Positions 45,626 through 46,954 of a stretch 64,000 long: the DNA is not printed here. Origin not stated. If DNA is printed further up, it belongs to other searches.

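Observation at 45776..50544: Five-gene translationally coupled operon: CgeB-like GT, sugar nucleotidyltransferase, PIG-L deacetylase, GT4, FemAB/CelD-type GNAT. Mycothiol/bacillithiol-like logic with no polymer-export genes.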

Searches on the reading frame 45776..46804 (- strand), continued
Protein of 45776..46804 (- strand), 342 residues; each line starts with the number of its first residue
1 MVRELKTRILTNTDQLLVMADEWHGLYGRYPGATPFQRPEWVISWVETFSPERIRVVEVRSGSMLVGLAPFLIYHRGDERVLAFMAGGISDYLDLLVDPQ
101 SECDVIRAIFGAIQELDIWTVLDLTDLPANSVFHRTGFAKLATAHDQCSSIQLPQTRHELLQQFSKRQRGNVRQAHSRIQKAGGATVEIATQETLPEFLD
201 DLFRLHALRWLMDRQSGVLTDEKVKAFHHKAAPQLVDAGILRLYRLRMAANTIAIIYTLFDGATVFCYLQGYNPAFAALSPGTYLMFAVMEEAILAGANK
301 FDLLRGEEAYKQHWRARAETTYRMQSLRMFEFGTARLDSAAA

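Call 58: get_annotated_region(hit=H28, flank=9000)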
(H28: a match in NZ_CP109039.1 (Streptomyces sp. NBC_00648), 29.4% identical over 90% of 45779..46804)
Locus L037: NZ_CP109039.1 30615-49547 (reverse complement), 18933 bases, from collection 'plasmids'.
description: Streptomyces sp. NBC_00648 plasmid unnamed1, complete sequence
organism: Streptomyces sp. NBC_00648 (NCBI taxid 2975797)
taxonomy: Bacteria; Actinomycetota; Actinomycetes; Kitasatosporales; Streptomycetaceae; Streptomyces; Streptomyces sp. NBC 00648
host: -; source: -; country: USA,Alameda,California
typing (MOB-suite, as given by PLSDB): non-mobilizable
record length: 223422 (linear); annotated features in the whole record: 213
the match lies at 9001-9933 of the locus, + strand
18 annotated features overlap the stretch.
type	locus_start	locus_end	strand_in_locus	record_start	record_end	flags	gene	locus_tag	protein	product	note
CDS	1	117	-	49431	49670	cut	-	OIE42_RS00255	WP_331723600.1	chaplin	-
CDS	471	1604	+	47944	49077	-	-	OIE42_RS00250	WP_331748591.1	glycosyltransferase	-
CDS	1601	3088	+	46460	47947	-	-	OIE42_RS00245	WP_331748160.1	exopolysaccharide biosynthesis polyprenyl glycosylphosphotransferase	GO:0032508 - DNA duplex unwinding [Evidence IEA]; GO:0006260 - DNA replication [Evidence IEA]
CDS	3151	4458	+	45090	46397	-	-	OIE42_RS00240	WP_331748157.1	O-antigen ligase family protein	-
CDS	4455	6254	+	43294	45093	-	-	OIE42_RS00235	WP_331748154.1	lipid II flippase MurJ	-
CDS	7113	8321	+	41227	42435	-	-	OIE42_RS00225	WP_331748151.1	glycosyltransferase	-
CDS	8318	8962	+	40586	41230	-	-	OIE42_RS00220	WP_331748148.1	lipopolysaccharide biosynthesis protein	-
CDS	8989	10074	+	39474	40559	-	-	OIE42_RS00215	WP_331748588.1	GNAT family N-acetyltransferase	-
CDS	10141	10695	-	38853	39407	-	-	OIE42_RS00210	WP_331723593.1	GNAT family N-acetyltransferase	-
CDS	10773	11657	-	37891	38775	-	-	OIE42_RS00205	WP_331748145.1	class I SAM-dependent methyltransferase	-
CDS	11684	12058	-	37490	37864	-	-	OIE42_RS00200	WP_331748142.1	VOC family protein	-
CDS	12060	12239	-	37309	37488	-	-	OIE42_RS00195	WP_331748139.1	CopG family transcriptional regulator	-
CDS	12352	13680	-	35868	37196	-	-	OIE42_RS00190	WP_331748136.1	glycosyl hydrolase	-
CDS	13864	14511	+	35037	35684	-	-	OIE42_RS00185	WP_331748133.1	hypothetical protein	-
CDS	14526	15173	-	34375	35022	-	-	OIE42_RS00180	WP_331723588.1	response regulator transcription factor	GO:0000160 - phosphorelay signal transduction system [Evidence IEA]; GO:0006355 - regulation of DNA-templated ...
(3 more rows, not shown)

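Call 68: search_protein_families(library=pfam, proteins=[L028:15356-16255:-, L028:14634-15341:-, L028:13669-14391:-, L028:13062-13586:-, L018:16536-17540:-, L018:15832-16539:-, L028:17175-18122:+, L028:12289-13059:+], max_evalue=0.001)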
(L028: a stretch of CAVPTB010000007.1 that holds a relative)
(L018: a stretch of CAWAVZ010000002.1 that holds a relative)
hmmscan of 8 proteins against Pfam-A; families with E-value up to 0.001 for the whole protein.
L028:15356-16255:- (299 aa): 4 families
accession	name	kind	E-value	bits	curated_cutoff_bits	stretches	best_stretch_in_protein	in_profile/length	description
PF09970.15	DUF2204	-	1.3e-10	41.7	20.3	1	51-182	5-141/181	Nucleotidyl transferase of unknown function (DUF2204)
PF14907.12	NTP_transf_5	-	1.5e-07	31.7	31.2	1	52-204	61-228/249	Uncharacterised nucleotidyltransferase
PF19502.5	DUF6036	-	4e-06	27.2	23.6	1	65-214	22-143/164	Nucleotidyltransferase of unknown function (DUF6036)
PF08843.17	AbiEii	-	0.00029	21.3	22.5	1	59-157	9-121/238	Nucleotidyl transferase AbiEii toxin, Type IV TA system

L028:14634-15341:- (235 aa): 3 families
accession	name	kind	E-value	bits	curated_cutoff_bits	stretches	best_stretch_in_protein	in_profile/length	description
PF00149.33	Metallophos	-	5.5e-19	69.8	21.5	1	1-200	1-190/191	Calcineurin-like phosphoesterase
PF12850.12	Metallophos_2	-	1.7e-11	44.8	27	1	1-204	1-122/154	Calcineurin-like phosphoesterase superfamily domain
PF14582.11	Metallophos_3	-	2.5e-05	24.2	28.2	1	51-201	81-222/259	Metallophosphoesterase, calcineurin superfamily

L028:13669-14391:- (240 aa): 3 families
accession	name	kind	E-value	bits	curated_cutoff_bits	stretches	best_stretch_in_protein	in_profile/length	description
PF00210.30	Ferritin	-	2.2e-29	102.6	24.5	1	83-222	3-141/142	Ferritin-like domain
PF02915.23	Rubrerythrin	-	2.8e-08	34.7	22.8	1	83-216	2-136/137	Rubrerythrin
PF05974.18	DUF892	-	0.00015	22.3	23.7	1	103-222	26-155/159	Domain of unknown function (DUF892)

L028:13062-13586:- (174 aa): 1 family
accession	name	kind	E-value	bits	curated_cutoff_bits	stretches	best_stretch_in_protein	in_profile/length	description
PF00072.30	Response_reg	-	3.3e-16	59.9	30.2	1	52-139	1-88/111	Response regulator receiver domain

L018:16536-17540:- (334 aa): 4 families
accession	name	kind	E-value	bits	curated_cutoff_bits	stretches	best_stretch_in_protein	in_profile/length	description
PF09970.15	DUF2204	-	1.1e-08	35.4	20.3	1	79-228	5-160/181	Nucleotidyl transferase of unknown function (DUF2204)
PF14907.12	NTP_transf_5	-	2.1e-08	34.5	31.2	1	99-233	81-229/249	Uncharacterised nucleotidyltransferase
PF19502.5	DUF6036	-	8.7e-07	29.3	23.6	1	93-241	22-142/164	Nucleotidyltransferase of unknown function (DUF6036)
PF08843.17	AbiEii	-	0.0008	19.8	22.5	0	90-125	12-47/238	Nucleotidyl transferase AbiEii toxin, Type IV TA system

L018:15832-16539:- (235 aa): 3 families
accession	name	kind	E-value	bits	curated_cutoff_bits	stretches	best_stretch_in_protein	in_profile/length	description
PF00149.33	Metallophos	-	1.5e-20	74.9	21.5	1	1-200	1-190/191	Calcineurin-like phosphoesterase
PF12850.12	Metallophos_2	-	3.6e-10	40.5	27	1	1-204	1-122/154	Calcineurin-like phosphoesterase superfamily domain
PF14582.11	Metallophos_3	-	0.00021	21.1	28.2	0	51-202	81-223/259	Metallophosphoesterase, calcineurin superfamily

L028:17175-18122:+ (315 aa): 1 family
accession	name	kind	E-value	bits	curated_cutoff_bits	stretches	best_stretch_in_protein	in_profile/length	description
PF11790.14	Glyco_hydro_cc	-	1.9e-05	24.8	21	1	3-146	67-206/237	Glycosyl hydrolase catalytic core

L028:12289-13059:+ (256 aa): 3 families
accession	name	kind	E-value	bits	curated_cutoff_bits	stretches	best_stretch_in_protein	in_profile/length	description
PF12706.13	Lactamase_B_2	-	3.5e-28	99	27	1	39-212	2-199/200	Beta-lactamase superfamily domain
PF13483.12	Lactamase_B_3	-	1.1e-25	90.9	24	1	22-212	1-160/160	Beta-lactamase superfamily domain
PF00753.33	Lactamase_B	-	2e-07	31.6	22.7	1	27-83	5-57/196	Metallo-beta-lactamase superfamily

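Call 76: search_solved_structures(query=A1, max_evalue=10, show_alignments=5)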
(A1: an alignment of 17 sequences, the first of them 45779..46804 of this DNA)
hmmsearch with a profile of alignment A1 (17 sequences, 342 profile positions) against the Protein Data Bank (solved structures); distinct sequences matched with E-value up to 10: 0.
